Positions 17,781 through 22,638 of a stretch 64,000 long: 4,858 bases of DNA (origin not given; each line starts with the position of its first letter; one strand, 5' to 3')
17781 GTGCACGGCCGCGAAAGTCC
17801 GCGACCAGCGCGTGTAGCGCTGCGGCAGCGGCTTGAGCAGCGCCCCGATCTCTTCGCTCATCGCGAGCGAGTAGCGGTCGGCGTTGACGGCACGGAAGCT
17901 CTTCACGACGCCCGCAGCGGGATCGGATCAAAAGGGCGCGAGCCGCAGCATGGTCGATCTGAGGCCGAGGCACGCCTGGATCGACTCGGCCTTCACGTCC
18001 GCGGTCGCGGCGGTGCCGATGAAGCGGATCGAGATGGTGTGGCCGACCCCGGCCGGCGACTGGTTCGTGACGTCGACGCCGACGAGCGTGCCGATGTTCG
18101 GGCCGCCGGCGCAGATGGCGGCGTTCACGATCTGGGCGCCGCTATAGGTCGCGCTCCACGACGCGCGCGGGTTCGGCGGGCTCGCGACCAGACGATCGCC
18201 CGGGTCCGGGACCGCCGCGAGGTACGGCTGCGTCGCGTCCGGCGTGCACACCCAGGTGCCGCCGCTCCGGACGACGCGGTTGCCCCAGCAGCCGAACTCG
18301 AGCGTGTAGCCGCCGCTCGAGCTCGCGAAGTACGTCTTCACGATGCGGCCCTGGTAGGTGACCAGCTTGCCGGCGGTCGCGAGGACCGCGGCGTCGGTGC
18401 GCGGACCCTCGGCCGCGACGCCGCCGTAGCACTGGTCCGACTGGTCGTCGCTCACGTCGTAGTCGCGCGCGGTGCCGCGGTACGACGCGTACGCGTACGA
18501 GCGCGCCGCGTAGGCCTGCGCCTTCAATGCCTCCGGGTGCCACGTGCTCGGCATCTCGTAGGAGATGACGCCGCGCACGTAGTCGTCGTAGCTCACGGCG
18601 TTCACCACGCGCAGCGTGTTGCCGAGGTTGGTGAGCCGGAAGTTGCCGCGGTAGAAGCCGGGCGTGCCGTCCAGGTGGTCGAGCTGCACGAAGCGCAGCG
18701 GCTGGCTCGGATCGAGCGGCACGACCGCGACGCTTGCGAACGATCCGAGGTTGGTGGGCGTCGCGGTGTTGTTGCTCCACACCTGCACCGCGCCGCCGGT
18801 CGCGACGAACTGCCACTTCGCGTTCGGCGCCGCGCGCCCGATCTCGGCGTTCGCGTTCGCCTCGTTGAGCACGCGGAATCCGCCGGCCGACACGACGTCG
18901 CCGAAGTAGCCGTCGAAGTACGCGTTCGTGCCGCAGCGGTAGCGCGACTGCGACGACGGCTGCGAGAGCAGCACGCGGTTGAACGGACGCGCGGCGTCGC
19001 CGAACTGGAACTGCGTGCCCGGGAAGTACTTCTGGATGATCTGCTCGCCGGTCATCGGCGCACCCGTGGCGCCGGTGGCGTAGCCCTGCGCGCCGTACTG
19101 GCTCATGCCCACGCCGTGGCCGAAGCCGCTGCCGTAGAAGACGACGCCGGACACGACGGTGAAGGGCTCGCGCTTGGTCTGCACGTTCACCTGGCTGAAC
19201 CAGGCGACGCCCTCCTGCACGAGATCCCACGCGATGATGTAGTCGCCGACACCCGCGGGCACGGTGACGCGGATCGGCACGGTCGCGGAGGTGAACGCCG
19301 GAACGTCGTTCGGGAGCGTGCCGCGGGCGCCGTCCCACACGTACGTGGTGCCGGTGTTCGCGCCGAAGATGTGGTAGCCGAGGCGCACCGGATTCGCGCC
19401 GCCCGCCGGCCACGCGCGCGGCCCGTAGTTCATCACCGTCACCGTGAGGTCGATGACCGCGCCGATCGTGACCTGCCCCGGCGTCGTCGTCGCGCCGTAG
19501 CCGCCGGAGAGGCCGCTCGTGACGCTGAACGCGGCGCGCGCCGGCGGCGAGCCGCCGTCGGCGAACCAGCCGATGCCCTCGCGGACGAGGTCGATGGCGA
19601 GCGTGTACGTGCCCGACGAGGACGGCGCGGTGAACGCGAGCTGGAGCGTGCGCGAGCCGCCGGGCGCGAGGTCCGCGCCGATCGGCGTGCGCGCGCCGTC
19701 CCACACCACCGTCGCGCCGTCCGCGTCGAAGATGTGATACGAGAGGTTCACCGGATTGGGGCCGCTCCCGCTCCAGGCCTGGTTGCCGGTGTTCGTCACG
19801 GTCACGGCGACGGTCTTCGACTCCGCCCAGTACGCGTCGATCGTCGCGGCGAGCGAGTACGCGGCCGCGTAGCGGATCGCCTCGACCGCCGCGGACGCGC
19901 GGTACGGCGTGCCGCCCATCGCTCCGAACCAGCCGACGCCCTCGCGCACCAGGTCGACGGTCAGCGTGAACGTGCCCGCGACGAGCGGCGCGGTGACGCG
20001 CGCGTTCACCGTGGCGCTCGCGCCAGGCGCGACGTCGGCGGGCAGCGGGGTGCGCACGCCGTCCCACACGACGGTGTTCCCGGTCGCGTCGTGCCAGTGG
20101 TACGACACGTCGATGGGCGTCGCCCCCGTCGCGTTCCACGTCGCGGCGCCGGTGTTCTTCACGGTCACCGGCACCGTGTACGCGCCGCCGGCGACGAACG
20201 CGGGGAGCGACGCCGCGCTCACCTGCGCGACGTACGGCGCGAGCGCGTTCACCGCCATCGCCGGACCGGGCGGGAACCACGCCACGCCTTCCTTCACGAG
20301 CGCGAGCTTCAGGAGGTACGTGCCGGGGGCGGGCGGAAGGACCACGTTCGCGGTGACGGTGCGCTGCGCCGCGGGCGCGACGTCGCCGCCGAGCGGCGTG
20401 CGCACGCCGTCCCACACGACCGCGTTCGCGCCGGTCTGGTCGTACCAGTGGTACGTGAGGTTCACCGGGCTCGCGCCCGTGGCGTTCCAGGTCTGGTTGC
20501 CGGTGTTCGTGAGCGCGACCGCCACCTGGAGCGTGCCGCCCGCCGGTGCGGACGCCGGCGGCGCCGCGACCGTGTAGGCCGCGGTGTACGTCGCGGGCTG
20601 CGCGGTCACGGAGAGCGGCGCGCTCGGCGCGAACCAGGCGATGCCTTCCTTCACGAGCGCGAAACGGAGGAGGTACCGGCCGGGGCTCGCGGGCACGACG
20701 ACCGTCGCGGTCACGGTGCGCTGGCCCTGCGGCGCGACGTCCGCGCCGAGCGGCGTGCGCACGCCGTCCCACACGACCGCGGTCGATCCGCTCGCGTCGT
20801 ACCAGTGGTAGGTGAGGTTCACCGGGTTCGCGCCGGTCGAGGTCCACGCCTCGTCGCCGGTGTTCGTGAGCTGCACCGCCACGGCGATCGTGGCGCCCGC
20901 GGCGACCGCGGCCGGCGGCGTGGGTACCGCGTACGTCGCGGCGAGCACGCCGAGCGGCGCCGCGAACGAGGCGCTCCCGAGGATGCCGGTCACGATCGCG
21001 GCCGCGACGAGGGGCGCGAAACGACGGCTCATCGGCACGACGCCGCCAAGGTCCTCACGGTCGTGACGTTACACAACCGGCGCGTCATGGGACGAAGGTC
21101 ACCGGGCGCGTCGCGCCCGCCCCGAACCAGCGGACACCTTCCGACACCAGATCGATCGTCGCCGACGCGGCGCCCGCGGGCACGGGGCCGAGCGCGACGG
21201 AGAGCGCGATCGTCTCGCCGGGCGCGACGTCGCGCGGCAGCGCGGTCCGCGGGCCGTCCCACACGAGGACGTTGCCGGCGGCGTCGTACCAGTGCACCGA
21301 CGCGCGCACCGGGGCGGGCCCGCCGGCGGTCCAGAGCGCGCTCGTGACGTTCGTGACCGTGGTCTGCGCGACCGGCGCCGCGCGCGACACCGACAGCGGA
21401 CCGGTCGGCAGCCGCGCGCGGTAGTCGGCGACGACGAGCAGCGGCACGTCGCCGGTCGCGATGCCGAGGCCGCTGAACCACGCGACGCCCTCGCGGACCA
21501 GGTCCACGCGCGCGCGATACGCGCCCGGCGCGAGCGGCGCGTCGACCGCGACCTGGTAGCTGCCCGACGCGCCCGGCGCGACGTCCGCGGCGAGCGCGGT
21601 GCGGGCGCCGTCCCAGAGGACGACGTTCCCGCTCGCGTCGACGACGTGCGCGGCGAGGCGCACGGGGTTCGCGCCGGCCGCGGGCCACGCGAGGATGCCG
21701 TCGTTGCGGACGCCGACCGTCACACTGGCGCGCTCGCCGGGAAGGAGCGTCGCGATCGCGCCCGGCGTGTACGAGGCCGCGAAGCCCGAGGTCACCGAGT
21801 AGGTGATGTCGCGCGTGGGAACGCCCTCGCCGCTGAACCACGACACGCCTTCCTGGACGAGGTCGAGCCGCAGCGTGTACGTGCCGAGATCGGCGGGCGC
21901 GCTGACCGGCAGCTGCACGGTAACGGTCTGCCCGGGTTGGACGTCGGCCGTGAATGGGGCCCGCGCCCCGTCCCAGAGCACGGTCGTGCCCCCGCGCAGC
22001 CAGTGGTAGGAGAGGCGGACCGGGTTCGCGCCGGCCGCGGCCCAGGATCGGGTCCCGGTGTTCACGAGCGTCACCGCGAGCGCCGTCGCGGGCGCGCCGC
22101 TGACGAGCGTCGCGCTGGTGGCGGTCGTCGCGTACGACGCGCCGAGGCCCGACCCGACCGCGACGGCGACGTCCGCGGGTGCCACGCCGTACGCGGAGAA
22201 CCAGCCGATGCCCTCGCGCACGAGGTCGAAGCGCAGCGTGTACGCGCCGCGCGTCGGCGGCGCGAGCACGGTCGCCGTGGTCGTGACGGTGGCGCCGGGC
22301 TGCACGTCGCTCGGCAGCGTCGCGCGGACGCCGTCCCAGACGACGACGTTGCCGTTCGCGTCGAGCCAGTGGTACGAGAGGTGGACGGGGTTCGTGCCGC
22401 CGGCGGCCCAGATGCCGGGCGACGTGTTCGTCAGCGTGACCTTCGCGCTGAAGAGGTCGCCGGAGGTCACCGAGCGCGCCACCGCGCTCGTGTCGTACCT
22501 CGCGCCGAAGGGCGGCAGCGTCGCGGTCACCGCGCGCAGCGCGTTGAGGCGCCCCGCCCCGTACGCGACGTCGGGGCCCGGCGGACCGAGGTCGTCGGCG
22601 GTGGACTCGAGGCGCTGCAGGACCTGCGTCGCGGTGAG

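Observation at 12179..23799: Three adjacent secreted hydrolases of different catalytic classes share one tandem four-tryptophan (FW/NBR1-like) repeat module, next to mreBC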

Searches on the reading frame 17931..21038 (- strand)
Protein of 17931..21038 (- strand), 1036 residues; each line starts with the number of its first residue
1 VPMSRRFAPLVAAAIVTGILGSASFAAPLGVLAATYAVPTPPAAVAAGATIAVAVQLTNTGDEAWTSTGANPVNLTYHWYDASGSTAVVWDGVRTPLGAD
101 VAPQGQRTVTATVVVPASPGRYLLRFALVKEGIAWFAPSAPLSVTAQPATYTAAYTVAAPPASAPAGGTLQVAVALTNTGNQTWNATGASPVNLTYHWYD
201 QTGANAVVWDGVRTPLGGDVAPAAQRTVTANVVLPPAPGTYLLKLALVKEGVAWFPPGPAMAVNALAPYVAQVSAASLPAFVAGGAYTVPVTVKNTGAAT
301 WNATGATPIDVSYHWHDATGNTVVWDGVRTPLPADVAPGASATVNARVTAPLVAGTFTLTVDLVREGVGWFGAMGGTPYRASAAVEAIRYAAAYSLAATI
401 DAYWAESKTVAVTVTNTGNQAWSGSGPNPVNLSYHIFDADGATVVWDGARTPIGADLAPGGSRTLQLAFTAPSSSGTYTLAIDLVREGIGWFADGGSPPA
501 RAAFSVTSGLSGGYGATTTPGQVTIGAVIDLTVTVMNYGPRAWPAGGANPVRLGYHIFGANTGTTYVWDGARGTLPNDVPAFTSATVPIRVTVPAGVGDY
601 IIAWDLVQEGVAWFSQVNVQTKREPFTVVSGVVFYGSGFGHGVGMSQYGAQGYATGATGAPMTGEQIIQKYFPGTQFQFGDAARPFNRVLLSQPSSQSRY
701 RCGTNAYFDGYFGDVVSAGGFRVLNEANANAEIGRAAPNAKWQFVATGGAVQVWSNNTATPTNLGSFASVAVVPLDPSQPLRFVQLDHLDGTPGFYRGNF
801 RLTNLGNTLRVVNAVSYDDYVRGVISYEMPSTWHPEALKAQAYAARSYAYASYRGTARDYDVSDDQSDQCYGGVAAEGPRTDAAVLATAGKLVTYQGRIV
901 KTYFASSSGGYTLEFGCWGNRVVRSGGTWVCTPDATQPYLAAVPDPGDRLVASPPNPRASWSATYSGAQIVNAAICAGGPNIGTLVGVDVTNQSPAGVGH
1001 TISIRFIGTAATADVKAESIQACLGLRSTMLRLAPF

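Call 4: search_protein_families(library=pfam, proteins=[window:17931-21038:-], max_evalue=0.01)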
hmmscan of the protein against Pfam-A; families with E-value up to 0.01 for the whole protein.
window:17931-21038:- (1036 aa): 7 families
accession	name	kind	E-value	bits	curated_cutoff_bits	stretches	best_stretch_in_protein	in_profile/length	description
PF08486.15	SpoIID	-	2.1e-23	83.2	23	1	807-895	3-97/97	Stage II sporulation protein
PF16158.11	N_BRCA1_IG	-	6.3e-17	62.5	28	0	45-133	8-96/108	Ig-like domain from next to BRCA1 gene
PF07705.17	CARDB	-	3.2e-08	34.1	22.7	0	402-481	15-80/101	CARDB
PF14016.12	DUF4232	-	3.8e-06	27.5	27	0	280-355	15-86/129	Domain of unknown function (DUF4232)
PF16353.11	LacZ_4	-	4.5e-05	24.1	27.3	0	432-484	17-64/87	Beta-galactosidase, domain 4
PF24318.1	DUF7490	-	6.2e-05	23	27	0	47-132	17-92/106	Domain of unknown function (DUF7490)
PF11611.13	DUF4352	-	0.00083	20.1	25.9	0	409-482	39-112/122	Domain of unknown function (DUF4352)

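Call 16: find_related_loci(query=window:17931-21038:-, collection=genome_contigs, flank=10000)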
Query window:17931-21038:- (1036 aa) in genome_contigs; peptide patterns used: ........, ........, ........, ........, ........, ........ (x = any residue, [..] = any of these).
63 stretches matched a pattern; 28 encode a relative of the query (tblastn E <= 1e-3); 28 distinct loci.
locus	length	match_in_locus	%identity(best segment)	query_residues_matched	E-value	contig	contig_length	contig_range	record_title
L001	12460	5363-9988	77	6-1036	0e+0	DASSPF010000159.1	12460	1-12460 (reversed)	MAG TPA_asm: Candidatus Limnocylindria bacterium isolate SMAG_U1271 k141_984241, whole genome shotgun sequence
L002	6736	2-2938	73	34-1036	0e+0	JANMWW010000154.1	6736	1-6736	MAG: Chloroflexota bacterium isolate OTE_88_metabat_238 OTE_88_k141_3839416, whole genome shotgun sequence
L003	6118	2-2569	73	28-1036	0e+0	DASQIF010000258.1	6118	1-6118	MAG TPA_asm: Candidatus Acidiferrales bacterium isolate SMAG_U11852 k141_429508, whole genome shotgun sequence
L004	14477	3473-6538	61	3-1036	0e+0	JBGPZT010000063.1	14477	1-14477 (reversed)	MAG: Candidatus Limnocylindria bacterium isolate OBJ1_062018_070_19 k141_2528014_length_14477_cov_14.2284, whole genome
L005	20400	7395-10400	69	36-1036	0e+0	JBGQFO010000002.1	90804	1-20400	MAG: Candidatus Limnocylindria bacterium isolate OBJ2_061818_090_51 k141_1192247_length_90804_cov_12.0749, whole genome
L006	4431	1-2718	62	33-1036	0e+0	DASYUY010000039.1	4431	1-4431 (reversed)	MAG TPA_asm: Candidatus Limnocylindria bacterium isolate SMAG_U4607 k141_474753, whole genome shotgun sequence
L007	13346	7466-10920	56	1-1036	0e+0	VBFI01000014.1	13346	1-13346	MAG: Chloroflexi bacterium isolate CF_48 14_0929_02_20cm_scaffold_2116, whole genome shotgun sequence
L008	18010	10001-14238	54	11-1036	0e+0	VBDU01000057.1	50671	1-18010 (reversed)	MAG: Chloroflexi bacterium isolate CF_8 14_1009_13_30cm_scaffold_1319, whole genome shotgun sequence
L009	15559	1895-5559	53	2-1036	0e+0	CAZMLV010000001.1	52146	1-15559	MAG TPA_asm: uncultured Chloroflexota bacterium isolate SRP200132_co2_362 genome assembly, contig: NODE_427_length_52146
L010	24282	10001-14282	50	10-1036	0e+0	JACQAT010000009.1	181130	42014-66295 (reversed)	MAG: Chloroflexi bacterium isolate NC_groundwater_923_Pr1_S-0.2um_70_23 Montesol18-Sp2_coassembly_scaffold_378311, whole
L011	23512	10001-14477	53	14-1036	0e+0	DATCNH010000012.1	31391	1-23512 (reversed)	MAG TPA_asm: Candidatus Limnocylindria bacterium isolate SMAG_U7170 k141_472174, whole genome shotgun sequence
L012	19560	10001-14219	54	32-1036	0e+0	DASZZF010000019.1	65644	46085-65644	MAG TPA_asm: Candidatus Limnocylindria bacterium isolate SMAG_U6229 k141_209188, whole genome shotgun sequence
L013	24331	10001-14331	53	2-1036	0e+0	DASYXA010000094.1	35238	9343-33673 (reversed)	MAG TPA_asm: Candidatus Limnocylindria bacterium isolate SMAG_U6296 k141_216170, whole genome shotgun sequence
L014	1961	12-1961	63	19-1032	0e+0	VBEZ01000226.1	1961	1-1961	MAG: Chloroflexi bacterium isolate CF_39 14_1009_02_40cm_scaffold_46743, whole genome shotgun sequence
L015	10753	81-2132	56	32-1036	0e+0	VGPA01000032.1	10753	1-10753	MAG: Chloroflexi bacterium isolate K_Offshore_80m_m2_157 K_Offshore_80m_m2_157_Ga0194132_10012242, whole genome shotgun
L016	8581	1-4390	51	28-1036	0e+0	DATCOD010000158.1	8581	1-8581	MAG TPA_asm: Candidatus Limnocylindria bacterium isolate SMAG_U7192 k141_165812, whole genome shotgun sequence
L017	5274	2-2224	50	18-1036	0e+0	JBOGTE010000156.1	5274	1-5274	MAG: Candidatus Limnocylindria bacterium isolate SD8037_metabat2.bin.30_sub NODE_7963_length_5274_cov_3.202254, whole ge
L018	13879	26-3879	51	1-1036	0e+0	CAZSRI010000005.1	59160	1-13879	MAG TPA_asm: uncultured Chloroflexota bacterium isolate SRP093762_co1_41 genome assembly, contig: NODE_325_length_59160_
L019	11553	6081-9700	56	21-1036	0e+0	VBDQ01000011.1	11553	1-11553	MAG: Chloroflexi bacterium isolate CF_4 14_0903_16_30cm_scaffold_2567, whole genome shotgun sequence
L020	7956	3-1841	53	10-1036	0e+0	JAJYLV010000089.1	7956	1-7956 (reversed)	MAG: Chloroflexi bacterium isolate DBS2-1.bin91 NODE_18146_length_7956_cov_5.730617, whole genome shotgun sequence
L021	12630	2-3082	53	20-1036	2e-161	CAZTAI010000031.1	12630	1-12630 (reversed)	MAG TPA_asm: uncultured Chloroflexota bacterium isolate SRP136066_co1_191 genome assembly, contig: NODE_6057_length_1263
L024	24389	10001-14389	49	34-1036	0e+0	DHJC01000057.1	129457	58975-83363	MAG TPA_asm: Chloroflexi bacterium UBA4730 UBA4730_contig_388, whole genome shotgun sequence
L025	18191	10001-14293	53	26-1036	0e+0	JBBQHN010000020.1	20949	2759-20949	MAG: Candidatus Limnocylindria bacterium isolate Co_metawrap_902 Cmw_902_k141_25800680_length_20949_cov_11.4947, whole g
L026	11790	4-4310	39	33-1036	5e-89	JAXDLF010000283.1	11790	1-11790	MAG: Chloroflexota bacterium isolate BP_611 scaffold_3064343, whole genome shotgun sequence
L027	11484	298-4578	48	37-1036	0e+0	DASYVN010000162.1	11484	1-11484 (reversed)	MAG TPA_asm: Candidatus Limnocylindria bacterium isolate SMAG_U6255 k141_286555, whole genome shotgun sequence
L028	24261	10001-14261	56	33-1036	0e+0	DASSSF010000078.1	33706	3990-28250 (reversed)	MAG TPA_asm: Candidatus Limnocylindria bacterium isolate SMAG_U508 k141_360669, whole genome shotgun sequence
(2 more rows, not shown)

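Call 51: search_protein_families(library=ncbifam, proteins=[window:17931-21038:-], max_evalue=0.001)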
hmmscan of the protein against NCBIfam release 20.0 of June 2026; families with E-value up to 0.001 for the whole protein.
window:17931-21038:- (1036 aa): 2 families
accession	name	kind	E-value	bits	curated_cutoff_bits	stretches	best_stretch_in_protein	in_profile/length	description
TIGR02669.1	SpoIID_LytB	domain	1.1e-40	140.3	83.3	2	811-915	2-107/270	SpoIID/LytB domain-containing protein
TIGR02870.1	spore_II_D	equivalog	1.2e-26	93.7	234.75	2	812-1033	69-287/338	stage II sporulation protein D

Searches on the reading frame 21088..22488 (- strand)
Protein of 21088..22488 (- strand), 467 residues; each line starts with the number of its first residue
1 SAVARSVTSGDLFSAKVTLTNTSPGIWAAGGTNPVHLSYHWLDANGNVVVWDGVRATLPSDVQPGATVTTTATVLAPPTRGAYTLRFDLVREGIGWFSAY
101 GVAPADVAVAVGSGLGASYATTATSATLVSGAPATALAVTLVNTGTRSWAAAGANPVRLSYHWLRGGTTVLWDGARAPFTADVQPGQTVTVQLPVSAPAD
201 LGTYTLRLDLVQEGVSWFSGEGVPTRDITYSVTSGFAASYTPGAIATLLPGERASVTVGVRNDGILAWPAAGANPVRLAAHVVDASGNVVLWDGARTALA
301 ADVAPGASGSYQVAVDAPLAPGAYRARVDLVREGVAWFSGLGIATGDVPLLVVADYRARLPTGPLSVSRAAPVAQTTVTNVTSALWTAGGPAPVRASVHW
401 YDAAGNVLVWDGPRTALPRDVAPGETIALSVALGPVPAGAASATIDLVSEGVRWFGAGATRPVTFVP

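Call 62: search_dna_similar(query=window:21088-22488:-, collection=phages, mode=protein, max_evalue=0.001, max_rows=20)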
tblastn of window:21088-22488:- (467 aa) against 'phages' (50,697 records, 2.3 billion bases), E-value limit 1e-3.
No match.
